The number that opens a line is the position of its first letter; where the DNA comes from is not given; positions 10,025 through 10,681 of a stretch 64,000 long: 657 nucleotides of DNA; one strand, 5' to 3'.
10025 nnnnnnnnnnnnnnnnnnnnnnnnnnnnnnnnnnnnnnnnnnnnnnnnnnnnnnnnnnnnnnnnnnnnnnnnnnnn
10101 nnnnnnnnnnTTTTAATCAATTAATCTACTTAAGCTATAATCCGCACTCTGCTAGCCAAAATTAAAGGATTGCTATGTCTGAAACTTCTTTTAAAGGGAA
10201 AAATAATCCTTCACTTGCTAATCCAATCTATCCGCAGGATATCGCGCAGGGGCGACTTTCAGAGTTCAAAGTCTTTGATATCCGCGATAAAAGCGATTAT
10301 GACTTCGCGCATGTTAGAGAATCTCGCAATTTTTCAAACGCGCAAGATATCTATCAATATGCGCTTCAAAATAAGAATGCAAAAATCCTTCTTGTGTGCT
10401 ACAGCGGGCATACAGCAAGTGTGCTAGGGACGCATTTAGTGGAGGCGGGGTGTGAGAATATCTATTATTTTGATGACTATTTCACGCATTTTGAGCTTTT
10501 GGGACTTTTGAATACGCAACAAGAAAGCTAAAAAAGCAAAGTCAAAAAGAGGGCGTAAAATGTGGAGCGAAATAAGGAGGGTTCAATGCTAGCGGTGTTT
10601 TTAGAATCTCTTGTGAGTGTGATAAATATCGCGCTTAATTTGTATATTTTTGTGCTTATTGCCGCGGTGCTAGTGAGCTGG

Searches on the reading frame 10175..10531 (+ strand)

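Call 4: search_protein_families(library=pfam, proteins=[window:10175-10531:+], max_evalue=0.01)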
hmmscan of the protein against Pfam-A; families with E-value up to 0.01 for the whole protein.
window:10175-10531:+ (118 aa): 1 family
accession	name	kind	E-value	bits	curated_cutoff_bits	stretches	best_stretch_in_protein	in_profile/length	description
PF00581.25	Rhodanese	-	5.5e-09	36.8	22.2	1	30-100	11-93/102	Rhodanese-like domain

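Call 5: search_protein_families(library=ncbifam, proteins=[window:10175-10531:+], max_evalue=0.01)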
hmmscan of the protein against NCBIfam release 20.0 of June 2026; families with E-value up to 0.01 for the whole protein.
window:10175-10531:+ (118 aa): 4 families
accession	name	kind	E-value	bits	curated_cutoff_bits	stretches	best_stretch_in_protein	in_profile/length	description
NF001195.0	PRK00162.1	equivalog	8.5e-09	35.7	102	1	29-107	19-97/108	thiosulfate sulfurtransferase GlpE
NF045521.1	rhoda_near_glyco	subfamily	2e-06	27.7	145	1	18-97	20-99/144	rhodanese homology domain-containing protein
NF006444.0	PRK08762.1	equivalog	0.0026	16.4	449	1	17-106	16-107/387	molybdopterin-synthase adenylyltransferase MoeB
TIGR03728.1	glyco_access_1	hypoth_equivalog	0.0077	15.7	290.75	1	52-94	169-210/265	SP_1767 family glycosyltransferase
